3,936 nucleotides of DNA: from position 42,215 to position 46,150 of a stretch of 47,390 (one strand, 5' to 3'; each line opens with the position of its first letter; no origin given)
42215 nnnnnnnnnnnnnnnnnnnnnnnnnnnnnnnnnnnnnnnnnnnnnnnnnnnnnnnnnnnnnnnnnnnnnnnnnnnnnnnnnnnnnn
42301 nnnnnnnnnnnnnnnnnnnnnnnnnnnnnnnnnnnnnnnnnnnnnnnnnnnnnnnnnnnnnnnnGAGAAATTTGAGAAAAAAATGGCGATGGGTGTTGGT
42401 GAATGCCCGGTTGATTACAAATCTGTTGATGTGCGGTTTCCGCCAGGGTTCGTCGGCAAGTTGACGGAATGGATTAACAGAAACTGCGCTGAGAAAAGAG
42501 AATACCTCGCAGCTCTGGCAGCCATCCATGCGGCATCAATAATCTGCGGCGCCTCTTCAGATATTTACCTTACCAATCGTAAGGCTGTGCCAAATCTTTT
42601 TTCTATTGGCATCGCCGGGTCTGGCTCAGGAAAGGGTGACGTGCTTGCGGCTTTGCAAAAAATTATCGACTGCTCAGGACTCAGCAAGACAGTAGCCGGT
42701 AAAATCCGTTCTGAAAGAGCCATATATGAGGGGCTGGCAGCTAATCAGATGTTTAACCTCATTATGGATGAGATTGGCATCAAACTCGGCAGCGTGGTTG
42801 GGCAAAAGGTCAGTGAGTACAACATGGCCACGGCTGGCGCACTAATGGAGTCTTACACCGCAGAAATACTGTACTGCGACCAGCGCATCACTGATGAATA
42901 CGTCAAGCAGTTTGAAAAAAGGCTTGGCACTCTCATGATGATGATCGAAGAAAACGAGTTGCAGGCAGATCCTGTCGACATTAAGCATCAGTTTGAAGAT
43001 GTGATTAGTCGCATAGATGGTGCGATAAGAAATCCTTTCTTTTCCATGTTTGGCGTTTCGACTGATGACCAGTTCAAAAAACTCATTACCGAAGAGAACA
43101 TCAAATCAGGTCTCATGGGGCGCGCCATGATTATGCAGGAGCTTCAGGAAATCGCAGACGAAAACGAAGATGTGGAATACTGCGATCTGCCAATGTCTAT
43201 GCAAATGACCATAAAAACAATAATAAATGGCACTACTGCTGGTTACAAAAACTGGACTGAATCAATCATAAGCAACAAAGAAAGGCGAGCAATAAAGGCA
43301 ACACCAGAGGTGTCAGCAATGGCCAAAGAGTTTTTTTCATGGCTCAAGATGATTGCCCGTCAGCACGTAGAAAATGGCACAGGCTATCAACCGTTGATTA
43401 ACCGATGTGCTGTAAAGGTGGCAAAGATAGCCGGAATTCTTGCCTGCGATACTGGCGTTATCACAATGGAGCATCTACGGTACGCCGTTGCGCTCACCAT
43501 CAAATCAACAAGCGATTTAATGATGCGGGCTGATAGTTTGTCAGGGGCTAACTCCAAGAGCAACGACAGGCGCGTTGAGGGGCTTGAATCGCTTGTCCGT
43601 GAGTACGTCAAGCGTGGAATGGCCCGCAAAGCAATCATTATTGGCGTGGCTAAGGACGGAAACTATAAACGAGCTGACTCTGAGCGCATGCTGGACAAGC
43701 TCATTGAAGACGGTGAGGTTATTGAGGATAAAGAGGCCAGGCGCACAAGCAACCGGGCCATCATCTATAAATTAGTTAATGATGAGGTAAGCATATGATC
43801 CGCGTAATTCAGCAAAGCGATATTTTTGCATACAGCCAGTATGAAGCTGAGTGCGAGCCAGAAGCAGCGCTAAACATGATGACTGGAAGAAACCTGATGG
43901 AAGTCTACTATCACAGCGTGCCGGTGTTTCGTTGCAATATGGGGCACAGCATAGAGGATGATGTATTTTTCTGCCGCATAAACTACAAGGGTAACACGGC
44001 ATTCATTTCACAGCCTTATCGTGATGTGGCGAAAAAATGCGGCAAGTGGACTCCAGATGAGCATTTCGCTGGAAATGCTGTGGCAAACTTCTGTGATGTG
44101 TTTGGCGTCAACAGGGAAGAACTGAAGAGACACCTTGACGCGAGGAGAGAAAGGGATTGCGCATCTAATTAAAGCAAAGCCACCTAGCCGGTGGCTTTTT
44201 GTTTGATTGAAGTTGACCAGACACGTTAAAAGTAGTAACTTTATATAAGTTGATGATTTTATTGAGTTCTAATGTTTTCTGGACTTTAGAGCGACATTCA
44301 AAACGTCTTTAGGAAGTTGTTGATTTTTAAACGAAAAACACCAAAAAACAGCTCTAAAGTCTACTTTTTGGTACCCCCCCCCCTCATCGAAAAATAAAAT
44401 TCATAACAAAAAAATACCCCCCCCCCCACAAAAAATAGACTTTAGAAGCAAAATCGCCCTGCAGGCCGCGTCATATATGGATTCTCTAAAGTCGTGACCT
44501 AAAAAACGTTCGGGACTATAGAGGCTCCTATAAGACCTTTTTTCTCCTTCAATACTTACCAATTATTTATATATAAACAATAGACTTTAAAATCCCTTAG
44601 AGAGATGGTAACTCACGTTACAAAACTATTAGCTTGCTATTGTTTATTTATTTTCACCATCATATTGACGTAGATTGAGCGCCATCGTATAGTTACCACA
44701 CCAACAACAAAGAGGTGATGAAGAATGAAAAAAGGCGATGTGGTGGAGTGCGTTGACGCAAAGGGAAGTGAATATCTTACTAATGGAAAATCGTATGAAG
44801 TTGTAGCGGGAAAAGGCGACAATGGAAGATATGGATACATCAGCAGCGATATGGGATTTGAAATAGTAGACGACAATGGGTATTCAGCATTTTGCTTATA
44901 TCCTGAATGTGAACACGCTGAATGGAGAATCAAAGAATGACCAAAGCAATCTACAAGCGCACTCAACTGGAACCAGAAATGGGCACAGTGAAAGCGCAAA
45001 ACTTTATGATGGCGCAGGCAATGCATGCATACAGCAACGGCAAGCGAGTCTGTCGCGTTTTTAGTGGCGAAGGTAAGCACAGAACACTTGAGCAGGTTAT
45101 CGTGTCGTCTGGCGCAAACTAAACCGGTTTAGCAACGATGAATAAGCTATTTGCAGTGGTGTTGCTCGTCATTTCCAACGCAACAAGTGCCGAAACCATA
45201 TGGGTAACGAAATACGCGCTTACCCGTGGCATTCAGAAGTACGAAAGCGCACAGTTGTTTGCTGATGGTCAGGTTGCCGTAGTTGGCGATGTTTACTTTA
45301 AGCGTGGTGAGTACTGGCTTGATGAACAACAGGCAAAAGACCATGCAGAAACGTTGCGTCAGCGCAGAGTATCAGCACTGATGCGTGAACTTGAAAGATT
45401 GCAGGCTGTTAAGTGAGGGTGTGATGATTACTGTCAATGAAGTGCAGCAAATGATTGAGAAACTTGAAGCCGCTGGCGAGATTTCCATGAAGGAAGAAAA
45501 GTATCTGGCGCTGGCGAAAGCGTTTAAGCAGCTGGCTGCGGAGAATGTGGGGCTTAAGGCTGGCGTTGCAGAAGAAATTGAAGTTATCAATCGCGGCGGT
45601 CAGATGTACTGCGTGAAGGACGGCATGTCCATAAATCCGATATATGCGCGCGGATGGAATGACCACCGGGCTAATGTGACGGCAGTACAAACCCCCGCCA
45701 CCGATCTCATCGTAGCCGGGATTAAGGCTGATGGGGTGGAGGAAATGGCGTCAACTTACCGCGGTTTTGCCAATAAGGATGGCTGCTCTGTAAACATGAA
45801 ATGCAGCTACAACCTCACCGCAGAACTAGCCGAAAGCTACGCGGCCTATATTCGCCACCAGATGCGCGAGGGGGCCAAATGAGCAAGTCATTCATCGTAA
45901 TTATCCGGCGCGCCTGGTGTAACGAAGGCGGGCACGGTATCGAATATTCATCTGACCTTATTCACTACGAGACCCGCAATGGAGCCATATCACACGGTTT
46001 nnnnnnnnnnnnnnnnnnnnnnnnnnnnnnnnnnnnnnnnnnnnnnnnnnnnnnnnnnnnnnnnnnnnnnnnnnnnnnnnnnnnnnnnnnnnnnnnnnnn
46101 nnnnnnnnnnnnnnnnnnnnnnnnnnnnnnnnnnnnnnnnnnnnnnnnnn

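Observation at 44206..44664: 450-bp AT-rich non-coding region next to replication genes with C10/C11 homopolymers and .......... iterons: candidate origin or packaging site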

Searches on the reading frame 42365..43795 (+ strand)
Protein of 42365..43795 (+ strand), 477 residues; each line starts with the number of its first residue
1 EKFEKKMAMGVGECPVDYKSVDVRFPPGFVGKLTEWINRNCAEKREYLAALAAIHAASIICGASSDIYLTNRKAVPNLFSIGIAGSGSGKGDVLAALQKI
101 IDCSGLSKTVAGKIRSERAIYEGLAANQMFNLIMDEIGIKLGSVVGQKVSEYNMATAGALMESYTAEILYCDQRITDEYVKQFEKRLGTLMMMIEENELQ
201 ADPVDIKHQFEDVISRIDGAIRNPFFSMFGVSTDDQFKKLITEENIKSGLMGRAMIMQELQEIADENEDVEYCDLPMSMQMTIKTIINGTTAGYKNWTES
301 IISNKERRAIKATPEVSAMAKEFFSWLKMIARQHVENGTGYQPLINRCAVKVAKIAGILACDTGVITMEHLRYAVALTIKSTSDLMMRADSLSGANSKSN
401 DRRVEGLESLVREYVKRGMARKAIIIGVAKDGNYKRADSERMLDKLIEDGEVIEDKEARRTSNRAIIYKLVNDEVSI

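Call 55: find_homologous_proteins(query=window:42365-43795:+, max_evalue=0.00001)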
Query window:42365-43795:+ (477 aa): 17 proteins with E <= 0.00001 among 8000 candidates.
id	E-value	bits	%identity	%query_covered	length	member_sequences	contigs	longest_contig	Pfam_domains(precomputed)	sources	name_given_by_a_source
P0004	3.2e-291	984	92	100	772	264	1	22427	PF13148.12,PF08707.17,PF09250.17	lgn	-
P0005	1.5e-269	912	85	100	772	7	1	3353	PF13148.12,PF08707.17,PF09250.17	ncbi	-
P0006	4.0e-269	911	84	100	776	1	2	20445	PF13148.12,PF08707.17,PF09250.17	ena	-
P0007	4.6e-259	878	81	100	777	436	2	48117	PF13148.12,PF08707.17,PF09250.17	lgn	-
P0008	3.6e-229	779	98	77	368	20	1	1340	-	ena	-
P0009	4.7e-226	769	71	100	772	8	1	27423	PF13148.12,PF08707.17,PF09250.17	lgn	-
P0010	1.7e-218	744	72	100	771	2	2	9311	PF13148.12,PF08707.17,PF09250.17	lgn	-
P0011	3.4e-214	730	70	100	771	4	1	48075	PF13148.12,PF08707.17,PF09250.17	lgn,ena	-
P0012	5.9e-209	712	68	100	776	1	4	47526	PF13148.12,PF08707.17,PF09250.17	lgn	-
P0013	2.6e-205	700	65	99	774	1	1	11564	PF13148.12,PF08707.17,PF09250.17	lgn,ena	-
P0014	7.6e-203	692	64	100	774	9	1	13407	PF13148.12,PF08707.17,PF09250.17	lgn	-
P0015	4.7e-199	680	64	99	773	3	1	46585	PF13148.12,PF08707.17,PF09250.17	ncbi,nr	ncbi:DNA primase/polymerase [Yersinia phage vB_YenS_P400]|nr:DNA primase/polymerase [Yersinia phage 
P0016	1.8e-195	668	63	100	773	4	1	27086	PF13148.12,PF08707.17,PF09250.17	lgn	-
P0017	8.0e-30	122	29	77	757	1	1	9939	PF08707.17,PF09250.17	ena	-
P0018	5.5e-29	119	29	76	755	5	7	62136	PF13148.12,PF08707.17,PF09250.17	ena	-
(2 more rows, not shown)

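Call 59: find_encoding_contigs(protein=P0015, flank=3500, max_places=1)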
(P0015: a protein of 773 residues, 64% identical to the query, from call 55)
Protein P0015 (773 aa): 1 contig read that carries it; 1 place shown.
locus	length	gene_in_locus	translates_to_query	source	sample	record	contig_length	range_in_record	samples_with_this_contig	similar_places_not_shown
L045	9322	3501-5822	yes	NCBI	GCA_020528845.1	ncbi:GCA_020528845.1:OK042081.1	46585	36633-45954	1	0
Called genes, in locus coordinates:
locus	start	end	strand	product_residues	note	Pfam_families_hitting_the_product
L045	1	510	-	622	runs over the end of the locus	PF00270:DEAD, PF04851:ResIII, PF13245:AAA_19 (faint), PF00271:Helicase_C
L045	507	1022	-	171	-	-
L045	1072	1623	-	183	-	-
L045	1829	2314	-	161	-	PF05565:Sipho_Gp157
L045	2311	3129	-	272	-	PF13479:AAA_24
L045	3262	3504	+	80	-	PF14549:P22_Cro, PF15943:YdaS_toxin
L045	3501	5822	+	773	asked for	PF09250:Prim-Pol, PF08707:PriCT_2, PF13148:DUF3987 (faint)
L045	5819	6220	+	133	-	-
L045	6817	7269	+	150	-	PF00692:dUTPase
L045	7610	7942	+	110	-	PF27050:Phage_P22_Y8K6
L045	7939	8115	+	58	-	-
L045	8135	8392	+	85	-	-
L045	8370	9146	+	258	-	-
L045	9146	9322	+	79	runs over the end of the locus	PF26207:Phage_phiTE_015 (weak)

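Call 60: find_encoding_contigs(protein=P0011, flank=3500, max_places=1)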
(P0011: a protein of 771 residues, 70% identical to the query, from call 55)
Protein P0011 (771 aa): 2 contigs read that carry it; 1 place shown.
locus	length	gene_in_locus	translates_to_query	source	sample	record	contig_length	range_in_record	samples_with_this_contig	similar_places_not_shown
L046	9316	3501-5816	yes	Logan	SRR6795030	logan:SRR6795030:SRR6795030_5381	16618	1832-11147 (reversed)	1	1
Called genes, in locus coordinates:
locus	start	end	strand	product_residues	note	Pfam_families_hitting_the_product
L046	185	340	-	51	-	PF24022:DUF7334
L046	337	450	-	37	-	-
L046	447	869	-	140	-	-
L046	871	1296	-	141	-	-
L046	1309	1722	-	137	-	-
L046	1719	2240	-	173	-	-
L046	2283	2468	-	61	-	PF24386:DUF7540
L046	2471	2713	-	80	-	-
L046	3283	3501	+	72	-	-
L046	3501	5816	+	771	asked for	PF09250:Prim-Pol, PF08707:PriCT_2, PF13148:DUF3987 (faint)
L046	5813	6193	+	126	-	-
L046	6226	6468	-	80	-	PF14549:P22_Cro, PF15943:YdaS_toxin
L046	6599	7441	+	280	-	PF13401:AAA_22 (faint), PF13479:AAA_24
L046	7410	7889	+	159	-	PF05565:Sipho_Gp157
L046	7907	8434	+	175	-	-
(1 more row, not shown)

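Call 61: find_encoding_contigs(protein=P0012, flank=3500, max_places=1)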
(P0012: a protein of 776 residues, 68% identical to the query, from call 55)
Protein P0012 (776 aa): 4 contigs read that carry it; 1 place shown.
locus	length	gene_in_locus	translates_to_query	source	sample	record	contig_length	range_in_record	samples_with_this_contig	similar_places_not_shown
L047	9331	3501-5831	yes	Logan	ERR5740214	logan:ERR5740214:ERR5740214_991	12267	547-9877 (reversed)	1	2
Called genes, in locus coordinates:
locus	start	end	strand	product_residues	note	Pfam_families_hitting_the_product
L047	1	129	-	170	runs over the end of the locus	PF13392:HNH_3, PF00847:AP2 (weak)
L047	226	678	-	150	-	-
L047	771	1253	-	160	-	-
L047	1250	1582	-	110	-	-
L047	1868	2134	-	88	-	-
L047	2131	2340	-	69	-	-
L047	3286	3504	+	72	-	-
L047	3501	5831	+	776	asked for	PF09250:Prim-Pol, PF08707:PriCT_2, PF13148:DUF3987 (faint)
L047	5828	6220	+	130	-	-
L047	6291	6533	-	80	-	PF14549:P22_Cro, PF15943:YdaS_toxin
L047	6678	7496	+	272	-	PF13479:AAA_24, PF13481:AAA_25 (faint)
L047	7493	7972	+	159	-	PF05565:Sipho_Gp157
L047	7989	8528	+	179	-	-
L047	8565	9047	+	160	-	-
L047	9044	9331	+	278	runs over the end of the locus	?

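Call 66: predict_structure(alignment_id=A4)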
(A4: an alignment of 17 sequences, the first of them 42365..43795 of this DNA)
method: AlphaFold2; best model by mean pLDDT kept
length: 477 residues; sequences in the alignment: 17
mean_pLDDT: 68.5   pTM: 0.63
mean pLDDT of the five models: 68.5, 62.5, 59.3, 59.1, 58.9
residues with pLDDT >= 90: 50; 70-90: 220; 50-70: 104; < 50: 103
segments of 3 or more residues with pLDDT < 50: 83-86, 107-172, 218-231, 291-293, 302-304, 394-399, 474-477
pLDDT, mean of each block of 10 residues (from residue 1): 66 86 91 91 83 78 78 61 54 75 57 38 30 21 29 43 48 58 82 86 80 58 44 53 58 58 70 84 72 55 62 94 91 77 80 88 92 90 73 46 72 83 86 81 87 76 70 49
secondary structure, 60 per line:
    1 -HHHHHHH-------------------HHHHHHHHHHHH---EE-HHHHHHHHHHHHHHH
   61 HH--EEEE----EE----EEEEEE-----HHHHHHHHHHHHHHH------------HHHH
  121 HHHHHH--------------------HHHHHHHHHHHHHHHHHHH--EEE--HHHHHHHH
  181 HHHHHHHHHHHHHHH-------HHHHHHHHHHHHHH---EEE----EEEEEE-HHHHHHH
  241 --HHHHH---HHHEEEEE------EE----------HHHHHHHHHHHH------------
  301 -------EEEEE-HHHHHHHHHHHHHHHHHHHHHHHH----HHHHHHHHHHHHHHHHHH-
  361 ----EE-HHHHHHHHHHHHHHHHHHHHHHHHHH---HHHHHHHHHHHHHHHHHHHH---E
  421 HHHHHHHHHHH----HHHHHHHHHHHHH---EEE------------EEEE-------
elements in order: H2-8 H28-39 H46-62 E65-68 E79-84 H90-104 H117-126 H147-165 E168-170 H173-195 H203-216 E220-222 E227-232 H234-240 H243-247 E254-258 H277-288 E308-312 H314-337 H342-359 H368-393 H397-416 H421-431 H436-448 E452-454 E467-470

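Call 68: fold_search(model_id=the predicted structure, library=pdb)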
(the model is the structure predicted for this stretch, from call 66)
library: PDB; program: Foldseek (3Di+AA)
matches with E <= 10: 420; with E <= 0.001: 0
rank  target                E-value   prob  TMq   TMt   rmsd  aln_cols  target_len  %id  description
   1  9e2w_7                5.0e-03  1.00  0.38  0.31   7.4       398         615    8  Cryo-EM structure of yeast CMG helicase stalled at G4-containing DNA template, state 1 (released 2025-03-26)
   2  9e2x_5                9.0e-03  0.99  0.33  0.26  16.2       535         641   10  Cryo-EM structure of yeast CMG helicase stalled at G4-containing DNA template, state 2 (released 2025-03-19)
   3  8xgc_5                2.6e-02  0.95  0.32  0.24  18.8       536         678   10  Structure of yeast replisome associated with FACT and histone hexamer, Composite map (released 2024-02-14)
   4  9e2x_7                4.5e-02  0.99  0.37  0.29  10.5       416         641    9  Cryo-EM structure of yeast CMG helicase stalled at G4-containing DNA template, state 2 (released 2025-03-19)
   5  7jpq_D                5.9e-02  0.25  0.14  0.15  21.9       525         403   10  ORC-O2-5: Human Origin Recognition Complex (ORC) with subunits 2,3,4,5 (released 2020-09-02)
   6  7w1y_D                7.8e-02  0.90  0.21  0.15  17.4       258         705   15  Human MCM double hexamer bound to natural DNA duplex (polyAT/polyTA) (released 2023-02-08)
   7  7pt7_5                1.4e-01  0.77  0.31  0.25  15.5       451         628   10  Structure of MCM2-7 DH complexed with Cdc7-Dbf4 in the presence of ADP:BeF3, state I (released 2022-06-08)
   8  8w0i_5                1.5e-01  0.85  0.33  0.28  14.6       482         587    9  Cryo-EM structure of the human MCM2-7 heterohexamer (released 2024-10-02)
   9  9gjw_7                1.9e-01  0.75  0.33  0.26  19.4       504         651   10  OCCM maturation intermediate stalled with an Arginine Finger mutation in Mcm2 (released 2025-03-05)
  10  5bk4_5                1.9e-01  0.66  0.31  0.24  16.6       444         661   10  Cryo-EM structure of Mcm2-7 double hexamer on dsDNA (released 2017-10-25)
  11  7pt6_2                2.7e-01  0.41  0.29  0.23  15.5       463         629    8  Structure of MCM2-7 DH complexed with Cdc7-Dbf4 in the presence of ATPgS, state III (released 2022-06-08)
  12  5uj7_D                3.0e-01  0.15  0.13  0.16  22.3       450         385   11  Structure of the active form of human Origin Recognition Complex ATPase motor module, complex subunitS 1, 4, 5 (released 2017-02-08)
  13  6skl_5                3.1e-01  0.69  0.33  0.27  14.9       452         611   11  Cryo-EM structure of the CMG Fork Protection Complex at a replication fork - Conformation 1 (released 2020-05-06)
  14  5v8f_7                3.7e-01  0.60  0.35  0.25  19.8       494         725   10  Structural basis of MCM2-7 replicative helicase loading by ORC-Cdc6 and Cdt1 (released 2017-05-10)
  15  7w1y_5                3.9e-01  0.63  0.35  0.25  18.4       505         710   12  Human MCM double hexamer bound to natural DNA duplex (polyAT/polyTA) (released 2023-02-08)
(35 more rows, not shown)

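Call 72: find_encoding_contigs(protein=P0007, flank=3000, max_places=1)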
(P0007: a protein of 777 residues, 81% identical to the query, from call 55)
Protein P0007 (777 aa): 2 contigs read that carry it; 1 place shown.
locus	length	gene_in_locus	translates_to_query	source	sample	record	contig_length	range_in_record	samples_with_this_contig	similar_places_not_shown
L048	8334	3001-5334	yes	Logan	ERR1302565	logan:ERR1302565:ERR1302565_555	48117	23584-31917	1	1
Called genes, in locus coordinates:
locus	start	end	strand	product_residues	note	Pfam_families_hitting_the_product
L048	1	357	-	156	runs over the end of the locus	-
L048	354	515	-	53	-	-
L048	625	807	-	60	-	PF24386:DUF7540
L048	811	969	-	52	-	-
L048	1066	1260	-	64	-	-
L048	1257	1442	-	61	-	-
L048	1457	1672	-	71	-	-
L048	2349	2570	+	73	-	-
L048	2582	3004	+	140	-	-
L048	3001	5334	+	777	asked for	PF09250:Prim-Pol, PF08707:PriCT_2, PF13148:DUF3987 (faint)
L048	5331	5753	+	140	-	-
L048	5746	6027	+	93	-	-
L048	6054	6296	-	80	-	PF14549:P22_Cro, PF15943:YdaS_toxin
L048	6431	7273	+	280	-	PF13481:AAA_25 (faint), PF13479:AAA_24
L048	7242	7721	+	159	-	PF05565:Sipho_Gp157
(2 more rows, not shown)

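Call 73: find_encoding_contigs(protein=P0009, flank=3000, max_places=1)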
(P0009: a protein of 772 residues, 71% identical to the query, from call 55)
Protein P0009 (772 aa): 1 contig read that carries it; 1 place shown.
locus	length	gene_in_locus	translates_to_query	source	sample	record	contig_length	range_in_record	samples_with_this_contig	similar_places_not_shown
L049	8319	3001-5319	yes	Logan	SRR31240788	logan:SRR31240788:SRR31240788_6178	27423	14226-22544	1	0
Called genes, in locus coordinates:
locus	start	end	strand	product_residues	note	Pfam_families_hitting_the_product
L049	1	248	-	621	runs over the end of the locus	PF00270:DEAD, PF04851:ResIII, PF00271:Helicase_C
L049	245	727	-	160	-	-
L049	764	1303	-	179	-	-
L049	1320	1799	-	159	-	PF05565:Sipho_Gp157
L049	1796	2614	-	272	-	PF13479:AAA_24, PF13481:AAA_25 (faint)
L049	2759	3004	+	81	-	PF14549:P22_Cro, PF15943:YdaS_toxin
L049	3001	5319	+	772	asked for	PF09250:Prim-Pol, PF08707:PriCT_2, PF13148:DUF3987 (faint)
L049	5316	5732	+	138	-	-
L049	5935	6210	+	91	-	-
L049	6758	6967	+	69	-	-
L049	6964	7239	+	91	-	-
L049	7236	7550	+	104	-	-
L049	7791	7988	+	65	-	-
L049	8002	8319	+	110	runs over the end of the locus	-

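Call 74: find_encoding_contigs(protein=P0014, flank=3000, max_places=1)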
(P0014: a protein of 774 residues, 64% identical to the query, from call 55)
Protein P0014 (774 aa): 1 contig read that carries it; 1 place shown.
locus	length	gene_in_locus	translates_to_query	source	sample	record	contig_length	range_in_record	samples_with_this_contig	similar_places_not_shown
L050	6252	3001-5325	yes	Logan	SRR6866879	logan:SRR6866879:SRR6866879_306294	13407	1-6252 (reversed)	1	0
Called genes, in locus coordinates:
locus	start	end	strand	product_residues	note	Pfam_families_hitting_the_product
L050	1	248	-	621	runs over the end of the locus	PF00270:DEAD, PF04851:ResIII, PF00271:Helicase_C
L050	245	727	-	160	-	-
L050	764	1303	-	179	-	-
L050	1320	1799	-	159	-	PF05565:Sipho_Gp157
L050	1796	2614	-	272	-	PF13479:AAA_24, PF13481:AAA_25 (faint)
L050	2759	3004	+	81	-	PF14549:P22_Cro, PF15943:YdaS_toxin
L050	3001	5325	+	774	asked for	PF09250:Prim-Pol, PF08707:PriCT_2, PF13148:DUF3987 (faint)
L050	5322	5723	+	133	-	-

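Call 75: find_encoding_contigs(protein=P0016, flank=3000, max_places=1)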
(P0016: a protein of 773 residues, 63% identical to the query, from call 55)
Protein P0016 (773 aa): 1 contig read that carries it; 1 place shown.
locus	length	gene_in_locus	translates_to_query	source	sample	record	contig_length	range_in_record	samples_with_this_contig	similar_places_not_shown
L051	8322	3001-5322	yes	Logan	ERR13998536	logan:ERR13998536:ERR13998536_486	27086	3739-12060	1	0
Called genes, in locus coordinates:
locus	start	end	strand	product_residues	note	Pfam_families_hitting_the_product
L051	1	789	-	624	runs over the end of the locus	PF00270:DEAD, PF04851:ResIII, PF00271:Helicase_C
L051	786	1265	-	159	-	-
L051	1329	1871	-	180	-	PF05037:DUF669 (weak)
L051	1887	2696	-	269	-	PF13479:AAA_24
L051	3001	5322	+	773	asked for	PF09250:Prim-Pol, PF08707:PriCT_2, PF13148:DUF3987 (faint)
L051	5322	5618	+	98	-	-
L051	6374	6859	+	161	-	-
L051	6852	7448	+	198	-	-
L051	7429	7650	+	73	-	-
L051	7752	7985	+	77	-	-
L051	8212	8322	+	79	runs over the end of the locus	-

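Call 76: find_encoding_contigs(protein=P0018, flank=3000, max_places=1)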
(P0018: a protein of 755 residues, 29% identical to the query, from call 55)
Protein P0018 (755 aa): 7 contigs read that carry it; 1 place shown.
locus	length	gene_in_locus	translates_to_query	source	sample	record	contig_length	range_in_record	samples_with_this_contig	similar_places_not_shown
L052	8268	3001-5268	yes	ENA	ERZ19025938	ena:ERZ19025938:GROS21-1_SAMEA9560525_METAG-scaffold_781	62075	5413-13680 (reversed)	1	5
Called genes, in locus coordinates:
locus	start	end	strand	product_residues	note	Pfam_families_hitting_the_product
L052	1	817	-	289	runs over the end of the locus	PF09588:YqaJ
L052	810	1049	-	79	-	-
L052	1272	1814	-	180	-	-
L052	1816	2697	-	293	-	PF13479:AAA_24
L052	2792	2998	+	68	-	PF14549:P22_Cro (weak), PF15943:YdaS_toxin (weak)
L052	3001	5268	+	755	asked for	PF09250:Prim-Pol, PF08707:PriCT_2, PF13148:DUF3987 (faint)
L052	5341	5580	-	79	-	-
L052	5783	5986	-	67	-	-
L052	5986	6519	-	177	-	-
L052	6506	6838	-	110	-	-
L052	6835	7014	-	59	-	-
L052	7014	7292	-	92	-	-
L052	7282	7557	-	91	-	-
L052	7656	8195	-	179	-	-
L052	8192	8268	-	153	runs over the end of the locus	-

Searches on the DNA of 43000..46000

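Call 5: search_rna_families(source=window, start=43000, end=46000, threshold=evalue, max_evalue=1)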
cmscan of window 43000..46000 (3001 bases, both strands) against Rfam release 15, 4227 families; matches with E-value up to 1: 0.
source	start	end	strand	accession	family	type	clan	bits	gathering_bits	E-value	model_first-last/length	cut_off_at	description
